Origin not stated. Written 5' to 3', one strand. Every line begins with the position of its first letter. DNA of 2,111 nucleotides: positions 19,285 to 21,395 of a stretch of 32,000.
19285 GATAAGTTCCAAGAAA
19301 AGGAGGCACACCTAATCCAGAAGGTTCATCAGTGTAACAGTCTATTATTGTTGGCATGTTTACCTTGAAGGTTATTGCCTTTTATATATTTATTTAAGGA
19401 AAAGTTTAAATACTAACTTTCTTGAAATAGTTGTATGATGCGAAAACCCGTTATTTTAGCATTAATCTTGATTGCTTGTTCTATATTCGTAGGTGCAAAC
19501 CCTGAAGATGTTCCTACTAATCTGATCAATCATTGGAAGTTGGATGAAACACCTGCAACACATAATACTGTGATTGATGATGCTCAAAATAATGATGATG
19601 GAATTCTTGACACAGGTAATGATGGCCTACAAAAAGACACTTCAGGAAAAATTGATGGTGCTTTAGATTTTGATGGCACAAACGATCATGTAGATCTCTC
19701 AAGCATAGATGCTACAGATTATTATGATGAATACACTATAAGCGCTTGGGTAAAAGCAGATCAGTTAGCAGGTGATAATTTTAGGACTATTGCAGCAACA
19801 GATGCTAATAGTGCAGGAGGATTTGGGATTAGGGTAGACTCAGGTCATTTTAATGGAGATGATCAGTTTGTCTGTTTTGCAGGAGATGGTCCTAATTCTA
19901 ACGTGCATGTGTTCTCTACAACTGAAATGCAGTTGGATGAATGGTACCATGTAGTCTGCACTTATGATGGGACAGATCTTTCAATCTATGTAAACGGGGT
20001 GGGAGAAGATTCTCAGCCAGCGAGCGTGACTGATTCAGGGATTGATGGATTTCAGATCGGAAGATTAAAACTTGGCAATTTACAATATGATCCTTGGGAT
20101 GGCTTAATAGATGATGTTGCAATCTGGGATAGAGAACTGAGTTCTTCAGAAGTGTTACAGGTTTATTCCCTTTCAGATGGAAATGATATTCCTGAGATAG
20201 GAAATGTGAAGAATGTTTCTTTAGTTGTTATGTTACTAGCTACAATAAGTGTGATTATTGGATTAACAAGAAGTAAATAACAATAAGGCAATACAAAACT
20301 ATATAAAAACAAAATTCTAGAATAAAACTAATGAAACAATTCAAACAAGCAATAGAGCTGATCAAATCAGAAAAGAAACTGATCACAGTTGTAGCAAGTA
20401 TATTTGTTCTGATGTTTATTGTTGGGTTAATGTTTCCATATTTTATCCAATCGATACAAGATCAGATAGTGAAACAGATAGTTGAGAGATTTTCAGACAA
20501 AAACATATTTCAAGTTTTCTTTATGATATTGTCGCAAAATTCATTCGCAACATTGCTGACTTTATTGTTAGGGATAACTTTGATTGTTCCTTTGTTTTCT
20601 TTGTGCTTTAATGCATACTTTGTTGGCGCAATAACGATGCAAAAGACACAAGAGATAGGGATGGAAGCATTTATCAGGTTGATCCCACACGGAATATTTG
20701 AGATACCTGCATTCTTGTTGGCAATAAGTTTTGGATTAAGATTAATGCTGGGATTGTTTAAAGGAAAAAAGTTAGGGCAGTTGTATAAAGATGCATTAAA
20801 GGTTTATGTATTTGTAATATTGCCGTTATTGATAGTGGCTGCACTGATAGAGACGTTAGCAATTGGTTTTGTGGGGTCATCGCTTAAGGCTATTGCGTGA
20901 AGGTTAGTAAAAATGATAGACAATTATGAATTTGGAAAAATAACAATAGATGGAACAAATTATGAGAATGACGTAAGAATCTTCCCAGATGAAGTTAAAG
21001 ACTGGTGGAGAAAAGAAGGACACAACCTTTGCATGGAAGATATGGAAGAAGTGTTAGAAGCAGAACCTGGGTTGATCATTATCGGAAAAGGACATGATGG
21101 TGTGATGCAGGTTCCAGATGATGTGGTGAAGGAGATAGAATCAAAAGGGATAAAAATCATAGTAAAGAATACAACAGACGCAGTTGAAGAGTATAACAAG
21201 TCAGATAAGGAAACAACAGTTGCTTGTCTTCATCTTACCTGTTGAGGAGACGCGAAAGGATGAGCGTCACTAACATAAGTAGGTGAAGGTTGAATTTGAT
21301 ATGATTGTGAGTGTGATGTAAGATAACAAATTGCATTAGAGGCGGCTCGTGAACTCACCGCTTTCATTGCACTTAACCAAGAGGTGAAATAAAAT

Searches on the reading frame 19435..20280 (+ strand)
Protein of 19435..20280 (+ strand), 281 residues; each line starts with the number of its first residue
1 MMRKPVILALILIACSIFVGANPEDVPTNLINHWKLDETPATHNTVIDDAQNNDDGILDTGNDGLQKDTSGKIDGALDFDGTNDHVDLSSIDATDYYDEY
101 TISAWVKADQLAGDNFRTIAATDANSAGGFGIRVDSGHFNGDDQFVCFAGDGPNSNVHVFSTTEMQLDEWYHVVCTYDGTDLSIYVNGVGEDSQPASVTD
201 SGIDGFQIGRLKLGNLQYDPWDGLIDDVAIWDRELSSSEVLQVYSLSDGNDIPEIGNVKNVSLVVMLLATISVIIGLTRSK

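Call 6: search_protein_families(library=pfam, proteins=[window:19435-20280:+], max_evalue=0.1)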
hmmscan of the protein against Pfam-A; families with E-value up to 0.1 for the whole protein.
window:19435-20280:+ (281 aa): 3 families
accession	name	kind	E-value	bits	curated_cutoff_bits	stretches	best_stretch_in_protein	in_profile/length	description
PF13385.13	Laminin_G_3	-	1.7e-28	100.1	27.6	1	80-240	1-150/151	Concanavalin A-like lectin/glucanases superfamily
PF07953.20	Toxin_R_bind_N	-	0.00025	21.2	23.8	1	76-235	29-191/191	Clostridium neurotoxin, N-terminal receptor binding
PF08661.17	Rep_fac-A_3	-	0.033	15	23.5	1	143-189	34-79/105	Replication factor A protein 3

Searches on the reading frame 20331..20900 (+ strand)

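Call 46: search_protein_families(library=ncbifam, proteins=[window:20331-20900:+], max_evalue=0.01)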
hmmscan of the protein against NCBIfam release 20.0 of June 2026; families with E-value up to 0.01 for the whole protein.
window:20331-20900:+ (189 aa): 1 family
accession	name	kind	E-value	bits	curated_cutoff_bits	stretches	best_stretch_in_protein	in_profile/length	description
NF002321.0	PRK01261.1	equivalog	0.0086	16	287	0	24-77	9-67/229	3-dehydroquinate dehydratase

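Call 87: search_protein_families(library=pfam, proteins=[window:20331-20900:+], max_evalue=0.001)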
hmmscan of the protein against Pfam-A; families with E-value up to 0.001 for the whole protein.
window:20331-20900:+ (189 aa): 1 family
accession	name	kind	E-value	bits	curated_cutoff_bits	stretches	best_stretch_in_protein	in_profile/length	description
PF01944.22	SpoIIM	-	2.1e-23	83.5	26.9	1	26-175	2-159/163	Stage II sporulation protein M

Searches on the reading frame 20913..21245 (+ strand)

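Call 46: search_protein_families(library=ncbifam, proteins=[window:20913-21245:+], max_evalue=0.01)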
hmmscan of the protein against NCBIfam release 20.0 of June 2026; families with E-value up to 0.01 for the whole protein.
window:20913-21245:+ (110 aa): 0 families

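Call 87: search_protein_families(library=pfam, proteins=[window:20913-21245:+], max_evalue=0.001)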
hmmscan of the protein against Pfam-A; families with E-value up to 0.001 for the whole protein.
window:20913-21245:+ (110 aa): 1 family
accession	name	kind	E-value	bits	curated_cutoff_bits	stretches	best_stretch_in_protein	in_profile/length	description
PF04430.19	DUF498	-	1.9e-21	76.5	33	1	2-100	1-100/109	Protein of unknown function (DUF498/DUF598)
